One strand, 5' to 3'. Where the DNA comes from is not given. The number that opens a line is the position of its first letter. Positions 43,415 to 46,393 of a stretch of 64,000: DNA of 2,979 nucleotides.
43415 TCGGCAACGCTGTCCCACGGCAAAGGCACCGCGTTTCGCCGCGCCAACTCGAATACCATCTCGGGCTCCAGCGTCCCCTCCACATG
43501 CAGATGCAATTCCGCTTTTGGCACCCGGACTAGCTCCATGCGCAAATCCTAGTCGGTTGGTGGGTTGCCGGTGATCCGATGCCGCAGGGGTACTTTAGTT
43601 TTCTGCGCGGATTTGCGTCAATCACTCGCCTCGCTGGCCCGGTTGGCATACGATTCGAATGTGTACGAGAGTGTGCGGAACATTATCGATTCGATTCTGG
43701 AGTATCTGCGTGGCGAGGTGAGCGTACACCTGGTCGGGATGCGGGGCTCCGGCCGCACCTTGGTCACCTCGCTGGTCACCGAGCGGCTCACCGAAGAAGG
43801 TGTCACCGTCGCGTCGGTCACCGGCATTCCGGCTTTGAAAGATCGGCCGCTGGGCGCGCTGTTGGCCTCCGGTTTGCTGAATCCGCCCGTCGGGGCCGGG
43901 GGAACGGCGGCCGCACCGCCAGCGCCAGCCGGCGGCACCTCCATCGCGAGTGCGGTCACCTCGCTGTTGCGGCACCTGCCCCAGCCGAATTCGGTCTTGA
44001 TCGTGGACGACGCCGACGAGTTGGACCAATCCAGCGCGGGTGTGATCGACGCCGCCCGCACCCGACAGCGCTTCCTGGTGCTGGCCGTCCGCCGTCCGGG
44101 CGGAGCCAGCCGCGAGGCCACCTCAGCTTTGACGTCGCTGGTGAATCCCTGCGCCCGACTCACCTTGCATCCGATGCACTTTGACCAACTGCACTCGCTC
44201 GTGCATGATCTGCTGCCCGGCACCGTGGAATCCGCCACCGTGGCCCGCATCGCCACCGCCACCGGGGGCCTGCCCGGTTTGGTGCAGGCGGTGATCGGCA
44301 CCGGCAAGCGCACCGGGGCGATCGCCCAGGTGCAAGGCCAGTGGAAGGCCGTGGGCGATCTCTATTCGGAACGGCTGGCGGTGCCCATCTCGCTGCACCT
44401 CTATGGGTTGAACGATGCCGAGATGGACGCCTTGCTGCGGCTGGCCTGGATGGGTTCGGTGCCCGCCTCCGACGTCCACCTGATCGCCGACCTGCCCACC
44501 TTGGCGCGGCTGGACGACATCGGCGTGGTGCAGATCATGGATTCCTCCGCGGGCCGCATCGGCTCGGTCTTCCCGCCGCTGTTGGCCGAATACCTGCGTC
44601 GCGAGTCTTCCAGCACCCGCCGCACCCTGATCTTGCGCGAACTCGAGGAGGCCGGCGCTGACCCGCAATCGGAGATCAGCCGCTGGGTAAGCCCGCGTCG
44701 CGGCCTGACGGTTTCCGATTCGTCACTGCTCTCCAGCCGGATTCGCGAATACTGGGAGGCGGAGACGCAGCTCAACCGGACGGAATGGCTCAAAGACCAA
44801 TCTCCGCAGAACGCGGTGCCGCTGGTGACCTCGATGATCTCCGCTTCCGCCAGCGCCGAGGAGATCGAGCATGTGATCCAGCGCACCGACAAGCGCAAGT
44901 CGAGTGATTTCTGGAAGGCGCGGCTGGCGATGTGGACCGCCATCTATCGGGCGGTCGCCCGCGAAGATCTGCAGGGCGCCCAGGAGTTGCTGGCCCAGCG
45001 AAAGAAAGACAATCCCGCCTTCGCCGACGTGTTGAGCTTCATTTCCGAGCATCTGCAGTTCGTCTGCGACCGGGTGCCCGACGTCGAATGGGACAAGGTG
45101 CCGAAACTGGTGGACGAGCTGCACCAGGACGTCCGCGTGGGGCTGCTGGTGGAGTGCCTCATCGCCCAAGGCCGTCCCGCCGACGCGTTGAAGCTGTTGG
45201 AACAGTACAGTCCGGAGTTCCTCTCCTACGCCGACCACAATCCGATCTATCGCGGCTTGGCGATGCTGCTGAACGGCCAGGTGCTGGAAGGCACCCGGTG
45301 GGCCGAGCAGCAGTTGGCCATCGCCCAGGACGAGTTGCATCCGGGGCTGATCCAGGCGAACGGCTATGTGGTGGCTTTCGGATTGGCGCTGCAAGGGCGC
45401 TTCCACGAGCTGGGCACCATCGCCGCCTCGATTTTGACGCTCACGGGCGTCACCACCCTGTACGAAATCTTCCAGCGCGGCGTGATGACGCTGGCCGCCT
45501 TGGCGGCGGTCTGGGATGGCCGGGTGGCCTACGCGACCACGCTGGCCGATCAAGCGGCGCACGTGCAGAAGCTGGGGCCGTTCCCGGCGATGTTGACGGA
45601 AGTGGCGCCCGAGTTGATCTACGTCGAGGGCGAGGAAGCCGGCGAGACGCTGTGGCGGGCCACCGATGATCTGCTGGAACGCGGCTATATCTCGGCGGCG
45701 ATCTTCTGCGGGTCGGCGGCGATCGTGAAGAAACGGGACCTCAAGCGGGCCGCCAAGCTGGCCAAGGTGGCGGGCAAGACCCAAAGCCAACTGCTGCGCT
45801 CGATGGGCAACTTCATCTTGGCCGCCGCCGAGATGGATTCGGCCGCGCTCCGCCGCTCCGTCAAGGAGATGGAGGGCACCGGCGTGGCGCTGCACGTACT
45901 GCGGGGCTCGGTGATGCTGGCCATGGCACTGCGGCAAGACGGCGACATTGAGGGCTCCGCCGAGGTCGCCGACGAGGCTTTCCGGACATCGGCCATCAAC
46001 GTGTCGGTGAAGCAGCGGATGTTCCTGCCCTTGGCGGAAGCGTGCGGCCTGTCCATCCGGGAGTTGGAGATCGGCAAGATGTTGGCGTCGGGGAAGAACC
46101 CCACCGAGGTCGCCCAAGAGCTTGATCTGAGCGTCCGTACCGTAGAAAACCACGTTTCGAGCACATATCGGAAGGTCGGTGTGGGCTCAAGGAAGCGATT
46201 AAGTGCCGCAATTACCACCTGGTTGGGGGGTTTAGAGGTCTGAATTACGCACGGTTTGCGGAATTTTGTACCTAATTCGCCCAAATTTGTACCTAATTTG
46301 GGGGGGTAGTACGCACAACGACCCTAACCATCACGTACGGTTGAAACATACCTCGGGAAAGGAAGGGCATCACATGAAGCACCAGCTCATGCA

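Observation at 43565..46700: LAL-type regulator followed by a 450-bp structured, AT-richer intergenic region with direct repeats, a strongly-RBS'd 26-aa ORF and three perfect hairpins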

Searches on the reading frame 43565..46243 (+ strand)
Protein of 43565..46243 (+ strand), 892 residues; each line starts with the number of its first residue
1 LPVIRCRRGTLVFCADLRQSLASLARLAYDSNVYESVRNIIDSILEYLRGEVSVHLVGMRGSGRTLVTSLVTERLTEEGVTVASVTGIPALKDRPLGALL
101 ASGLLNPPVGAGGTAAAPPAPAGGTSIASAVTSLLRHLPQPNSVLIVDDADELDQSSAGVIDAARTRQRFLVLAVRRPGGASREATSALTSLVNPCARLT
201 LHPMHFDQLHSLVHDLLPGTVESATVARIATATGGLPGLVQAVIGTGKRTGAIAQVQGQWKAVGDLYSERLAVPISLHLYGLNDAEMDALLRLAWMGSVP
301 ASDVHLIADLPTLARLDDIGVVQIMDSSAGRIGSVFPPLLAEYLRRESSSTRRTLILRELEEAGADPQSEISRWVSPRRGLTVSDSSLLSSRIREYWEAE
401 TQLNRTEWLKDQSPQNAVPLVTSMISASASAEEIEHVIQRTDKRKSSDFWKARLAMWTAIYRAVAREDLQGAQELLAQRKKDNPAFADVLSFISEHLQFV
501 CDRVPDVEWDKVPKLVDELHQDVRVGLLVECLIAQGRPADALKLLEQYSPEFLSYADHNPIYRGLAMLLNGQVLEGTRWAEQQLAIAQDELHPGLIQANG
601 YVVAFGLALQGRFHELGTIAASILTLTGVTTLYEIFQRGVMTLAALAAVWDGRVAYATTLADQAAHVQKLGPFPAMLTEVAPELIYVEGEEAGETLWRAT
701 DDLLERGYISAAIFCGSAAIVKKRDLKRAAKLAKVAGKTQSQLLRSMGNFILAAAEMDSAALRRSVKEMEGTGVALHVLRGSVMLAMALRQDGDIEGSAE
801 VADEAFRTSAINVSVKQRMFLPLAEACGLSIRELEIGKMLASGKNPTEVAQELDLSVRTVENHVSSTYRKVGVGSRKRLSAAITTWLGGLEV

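Call 8: search_protein_families(library=pfam, proteins=[window:43565-46243:+], max_evalue=0.01)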
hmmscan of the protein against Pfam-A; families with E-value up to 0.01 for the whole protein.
window:43565-46243:+ (892 aa): 5 families
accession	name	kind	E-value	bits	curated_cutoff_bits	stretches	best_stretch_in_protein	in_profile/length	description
PF00196.25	GerE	-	1.5e-11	44.2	23.5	1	829-878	3-52/57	Bacterial regulatory proteins, luxR family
PF13191.12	AAA_16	-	1.1e-06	29.7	32.6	1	49-164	21-155/167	AAA ATPase domain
PF14559.12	TPR_19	-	3.9e-05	24.3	25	1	521-551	25-54/68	Tetratricopeptide repeat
PF13428.12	TPR_14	-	0.0006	20.7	23.5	0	528-548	7-27/44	Tetratricopeptide repeat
PF13401.12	AAA_22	-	0.00061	20.5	27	1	54-165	8-105/130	AAA domain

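Call 10: find_homologous_proteins(query=window:43565-46243:+, max_evalue=1e-10)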
Query window:43565-46243:+ (892 aa): 20 proteins with E <= 1e-10 among 8000 candidates.
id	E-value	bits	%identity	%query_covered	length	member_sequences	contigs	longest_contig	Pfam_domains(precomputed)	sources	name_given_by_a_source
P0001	0.0e+0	1871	100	96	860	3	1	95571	PF00196.26,PF13191.13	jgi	jgi:DNA-binding CsgD family transcriptional regulator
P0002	2.2e-217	742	46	93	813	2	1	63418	PF00196.26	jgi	jgi:DNA-binding CsgD family transcriptional regulator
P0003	6.7e-171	589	41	96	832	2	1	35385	PF00196.26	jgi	jgi:DNA-binding CsgD family transcriptional regulator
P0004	1.5e-154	534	39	95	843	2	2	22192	PF00196.26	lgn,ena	-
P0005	4.1e-149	516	37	95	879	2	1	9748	PF00196.26,PF08281.19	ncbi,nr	ncbi:MAG: LuxR C-terminal-related transcriptional regulator [Micrococcales bacterium]|nr:LuxR C-term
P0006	4.3e-138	480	42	81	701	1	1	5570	-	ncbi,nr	ncbi:MAG: hypothetical protein LBQ92_02200, partial [Propionibacteriaceae bacterium]|nr:hypothetical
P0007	1.3e-137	478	36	95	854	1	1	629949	PF00196.26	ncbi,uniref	ncbi:LuxR C-terminal-related transcriptional regulator [Cellulomonas sp. NPDC089187]|uniref:helix-tu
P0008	9.9e-132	459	34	95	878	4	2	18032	PF00196.26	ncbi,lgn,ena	-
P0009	4.2e-126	440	35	96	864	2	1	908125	PF00196.26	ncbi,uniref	ncbi:LuxR C-terminal-related transcriptional regulator [Cellulosimicrobium cellulans]|uniref:helix-t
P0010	9.9e-122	426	34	95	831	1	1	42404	PF00196.26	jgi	jgi:DNA-binding CsgD family transcriptional regulator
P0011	1.3e-116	409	35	95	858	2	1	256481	PF00196.26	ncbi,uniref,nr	ncbi:helix-turn-helix domain-containing protein [Actinotalea subterranea]|uniref:helix-turn-helix do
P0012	2.1e-115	405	35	95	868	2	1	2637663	PF00196.26,PF13191.13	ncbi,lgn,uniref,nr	ncbi:LuxR family transcriptional regulator [Cellulomonas sp. Root137]|uniref:helix-turn-helix transc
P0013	8.1e-114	400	34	95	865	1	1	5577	PF00196.26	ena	-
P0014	2.4e-110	388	34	95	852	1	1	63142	PF00196.26,PF13401.13,PF13191.13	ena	-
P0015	2.1e-106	375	34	95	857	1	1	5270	PF00196.26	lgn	-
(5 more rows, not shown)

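Call 11: find_encoding_contigs(protein=P0002, flank=6000, max_places=3)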
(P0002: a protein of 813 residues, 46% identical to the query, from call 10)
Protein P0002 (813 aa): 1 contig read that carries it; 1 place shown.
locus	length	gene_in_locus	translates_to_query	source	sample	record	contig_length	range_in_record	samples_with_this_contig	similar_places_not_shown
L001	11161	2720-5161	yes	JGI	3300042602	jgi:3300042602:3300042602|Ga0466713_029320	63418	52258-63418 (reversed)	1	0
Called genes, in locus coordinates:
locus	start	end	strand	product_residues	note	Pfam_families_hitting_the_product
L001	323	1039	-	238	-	PF02698:DUF218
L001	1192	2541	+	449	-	-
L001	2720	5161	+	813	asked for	PF00196:GerE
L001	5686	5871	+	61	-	PF07411:DUF1508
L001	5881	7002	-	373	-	PF01924:HypD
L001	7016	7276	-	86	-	PF01455:HupF_HypC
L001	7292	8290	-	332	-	PF00586:AIRS, PF02769:AIRS_C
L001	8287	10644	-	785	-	PF00708:Acylphosphatase, PF07503:zf-HYPF, PF01300:Sua5_yciO_yrdC, PF17788:HypF_C, PF22521:HypF_C_2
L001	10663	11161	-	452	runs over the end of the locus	-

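Call 12: find_encoding_contigs(protein=P0003, flank=6000, max_places=3)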
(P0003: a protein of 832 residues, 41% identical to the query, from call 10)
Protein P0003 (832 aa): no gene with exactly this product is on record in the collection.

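Call 13: find_encoding_contigs(protein=P0004, flank=6000, max_places=3)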
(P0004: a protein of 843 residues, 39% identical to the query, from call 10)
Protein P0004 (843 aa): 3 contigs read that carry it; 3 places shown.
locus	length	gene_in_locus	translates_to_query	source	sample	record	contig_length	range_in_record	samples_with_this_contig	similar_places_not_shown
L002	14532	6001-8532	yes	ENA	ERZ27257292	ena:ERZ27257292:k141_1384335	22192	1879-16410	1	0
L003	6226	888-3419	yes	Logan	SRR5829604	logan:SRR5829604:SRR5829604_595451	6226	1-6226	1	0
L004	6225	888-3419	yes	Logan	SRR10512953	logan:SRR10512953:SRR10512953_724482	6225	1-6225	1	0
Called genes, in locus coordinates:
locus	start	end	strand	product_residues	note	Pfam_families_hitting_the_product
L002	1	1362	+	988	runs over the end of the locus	-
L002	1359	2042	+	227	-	-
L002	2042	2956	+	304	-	-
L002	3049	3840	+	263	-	-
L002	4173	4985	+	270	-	PF10502:Peptidase_S26 (weak)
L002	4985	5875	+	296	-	-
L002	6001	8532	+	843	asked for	PF00196:GerE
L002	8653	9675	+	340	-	PF00365:PFK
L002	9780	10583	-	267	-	PF00657:Lipase_GDSL, PF13472:Lipase_GDSL_2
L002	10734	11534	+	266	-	PF01113:DapB_N, PF05173:DapB_C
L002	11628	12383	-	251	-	PF00881:Nitroreductase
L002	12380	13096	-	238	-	PF00106:adh_short, PF08659:KR (weak), PF13561:adh_short_C2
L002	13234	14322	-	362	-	PF13173:AAA_14, PF13635:DUF4143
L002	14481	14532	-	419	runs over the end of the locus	-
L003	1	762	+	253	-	?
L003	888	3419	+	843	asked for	PF00196:GerE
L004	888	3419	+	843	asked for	PF00196:GerE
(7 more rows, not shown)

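Call 22: find_related_loci(query=A2, collection=genome_contigs, flank=4000)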
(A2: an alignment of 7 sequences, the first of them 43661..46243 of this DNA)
Query A2 (860 aa) in genome_contigs; peptide patterns used: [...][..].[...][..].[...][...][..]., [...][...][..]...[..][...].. (x = any residue, [..] = any of these).
110 stretches matched a pattern; 17 encode a relative of the query (tblastn E <= 1e-3); 17 distinct loci.
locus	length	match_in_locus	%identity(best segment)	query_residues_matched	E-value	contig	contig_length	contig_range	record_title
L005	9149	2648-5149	46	3-857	0e+0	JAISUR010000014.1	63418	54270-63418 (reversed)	MAG: Propionibacteriaceae bacterium isolate Md513_bin89 k119_2555399, whole genome shotgun sequence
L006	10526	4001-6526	39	1-854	1e-151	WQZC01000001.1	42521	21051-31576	MAG: Actinomycetes bacterium isolate Emb289P4bin49 Ga0123357_10000369, whole genome shotgun sequence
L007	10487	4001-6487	38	7-854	7e-144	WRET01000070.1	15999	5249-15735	MAG: Micrococcales bacterium isolate Lab288P4bin104 Ga0123354_10008040, whole genome shotgun sequence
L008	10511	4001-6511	36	9-854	1e-140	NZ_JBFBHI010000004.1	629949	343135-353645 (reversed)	Cellulomonas sp. NPDC089187 NPDC089187_175_B7.ctg-0004, whole genome shotgun sequence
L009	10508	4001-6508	35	3-854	4e-132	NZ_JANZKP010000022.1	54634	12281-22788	Cellulomonas sp. RIT-PI-Y 22, whole genome shotgun sequence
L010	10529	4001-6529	40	7-857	2e-131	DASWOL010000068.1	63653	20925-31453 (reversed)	MAG TPA_asm: Cellulomonas sp. isolate SMAG_U3439 k141_1981740, whole genome shotgun sequence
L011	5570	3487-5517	42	7-713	5e-131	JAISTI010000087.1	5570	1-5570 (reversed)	MAG: Propionibacteriaceae bacterium isolate Md513_bin133 k119_2104084, whole genome shotgun sequence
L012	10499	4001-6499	36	8-857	9e-124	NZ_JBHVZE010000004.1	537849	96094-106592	Cellulomonas sp. NPDC058312 NPDC058312_T37_C6.ctg-0004, whole genome shotgun sequence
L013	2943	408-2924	33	7-855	2e-123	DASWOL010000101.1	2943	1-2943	MAG TPA_asm: Cellulomonas sp. isolate SMAG_U3439 k141_295825, whole genome shotgun sequence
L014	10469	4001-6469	33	7-859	1e-114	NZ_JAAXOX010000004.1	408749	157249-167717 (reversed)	Cellulomonas denverensis strain ATCC BAA-788 W8039_4, whole genome shotgun sequence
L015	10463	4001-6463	35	10-855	2e-111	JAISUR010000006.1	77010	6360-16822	MAG: Propionibacteriaceae bacterium isolate Md513_bin89 k119_1278073, whole genome shotgun sequence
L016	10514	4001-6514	35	7-855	3e-110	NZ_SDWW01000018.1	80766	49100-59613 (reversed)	Pengzhenrongella frigida strain HLT2-17 NODE_18_length_80766_cov_118.547088, whole genome shotgun sequence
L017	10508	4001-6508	35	3-856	2e-121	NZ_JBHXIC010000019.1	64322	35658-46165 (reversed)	Cellulosimicrobium cellulans strain NPDC058341 NPDC058341_T52_B8.ctg-0019, whole genome shotgun sequence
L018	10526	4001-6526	31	1-848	4e-75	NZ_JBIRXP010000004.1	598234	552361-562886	Isoptericola sp. NPDC019693 NPDC019693_110_C11.ctg-0004, whole genome shotgun sequence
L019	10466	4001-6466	29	20-855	2e-86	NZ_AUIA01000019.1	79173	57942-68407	Propionicicella superfundia DSM 22317 G555DRAFT_scaffold00010.10_C, whole genome shotgun sequence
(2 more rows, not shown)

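Call 25: find_encoding_contigs(protein=P0001, flank=5000, max_places=5)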
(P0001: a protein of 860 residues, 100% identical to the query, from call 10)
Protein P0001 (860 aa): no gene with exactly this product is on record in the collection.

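Call 26: find_related_loci(query=A2, collection=metagenome_contigs, flank=3000)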
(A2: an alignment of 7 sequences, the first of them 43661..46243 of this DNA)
Query A2 (860 aa) in metagenome_contigs; peptide patterns used: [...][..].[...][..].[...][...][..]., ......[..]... (x = any residue, [..] = any of these).
157 stretches matched a pattern; 9 encode a relative of the query (tblastn E <= 1e-3); 9 distinct loci.
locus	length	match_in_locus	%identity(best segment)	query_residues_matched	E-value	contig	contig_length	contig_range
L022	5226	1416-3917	38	7-854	4e-171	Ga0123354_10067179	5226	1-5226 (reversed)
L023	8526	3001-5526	39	1-854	4e-152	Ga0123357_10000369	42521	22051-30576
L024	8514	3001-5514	38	1-854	3e-148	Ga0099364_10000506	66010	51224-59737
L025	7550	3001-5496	37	7-855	3e-137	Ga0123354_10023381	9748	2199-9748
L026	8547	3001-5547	35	7-856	7e-121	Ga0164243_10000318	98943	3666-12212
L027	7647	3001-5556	34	7-856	1e-119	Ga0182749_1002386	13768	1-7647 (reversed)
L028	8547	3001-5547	35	7-856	7e-121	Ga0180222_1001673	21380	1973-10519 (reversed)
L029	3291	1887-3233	39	7-476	3e-74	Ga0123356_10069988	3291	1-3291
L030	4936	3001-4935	29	21-687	4e-63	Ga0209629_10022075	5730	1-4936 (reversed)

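Call 70: search_protein_families(library=ncbifam, proteins=[window:43661-46243:+], max_evalue=0.001)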
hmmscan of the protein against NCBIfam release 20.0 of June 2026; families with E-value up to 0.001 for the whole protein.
window:43661-46243:+ (860 aa): 10 families
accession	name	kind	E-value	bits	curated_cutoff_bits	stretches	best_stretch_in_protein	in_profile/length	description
NF050132.1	TransRegAbsR2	equivalog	4.5e-13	48.8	850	2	111-320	98-304/582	LuxR family transcriptional regulator AbsR2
NF038181.1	reg_ATPase_IniR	equivalog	1.2e-09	37.1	750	2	108-217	60-169/827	isoniazid response ATPase/transcriptional regulator IniR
TIGR03541.1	reg_near_HchA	equivalog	1e-08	35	215.6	1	769-844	144-219/232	PA1136 family autoinducer-binding transcriptional regulator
NF052366.1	photon_PedR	equivalog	2.8e-08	33.8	120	1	797-846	3-52/74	photosynthetic electron transport-dependent transcriptional regulator PedR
NF041232.1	BagY_FevT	exception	2.6e-07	29.8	700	1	792-850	292-350/367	LuxR family transcriptional regulator BagY/FevT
NF052445.1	RespRegMctR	equivalog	7.5e-07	28.8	300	1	793-845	141-193/205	two-component system response regulator MctR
TIGR03020.2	EpsA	equivalog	2.1e-06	27.6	170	1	782-846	176-240/247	XrtB/PEP-CTERM-associated transcriptional regulator EpsA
NF047785.1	respo_reg_MadR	equivalog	0.00027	20.4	300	1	789-845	141-197/209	MadR family response regulator transcription factor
NF007505.1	PRK10100.1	equivalog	0.00032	20.4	250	1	791-845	139-193/204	biofilm master transcriptional regulator CsgD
NF007403.0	PRK09935.1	equivalog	0.00036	20.2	271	1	792-843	145-196/210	fimbria biosynthesis transcriptional regulator FimZ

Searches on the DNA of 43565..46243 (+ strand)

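Call 56: search_rna_families(source=L001, start=5100, end=5720, threshold=evalue, max_evalue=5)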
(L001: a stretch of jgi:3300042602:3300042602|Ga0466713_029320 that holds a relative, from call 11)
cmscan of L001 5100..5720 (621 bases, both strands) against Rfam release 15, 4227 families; matches with E-value up to 5: 3.
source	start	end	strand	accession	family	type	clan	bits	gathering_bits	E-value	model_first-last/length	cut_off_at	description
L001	5109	5189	-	RF02163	sR-tMet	Gene; snRNA; snoRNA; CD-box;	-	17.7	50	2.4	1-72/72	no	Small nucleolar RNA sR-tMet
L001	5339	5393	+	RF03674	MIR5387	Gene; miRNA;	-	17.1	69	1.6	1-96/96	no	MIR5387 microRNA precursor family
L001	5327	5398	-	RF01761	wcaG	Cis-reg;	-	16.4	42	1.8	1-98/98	no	wcaG RNA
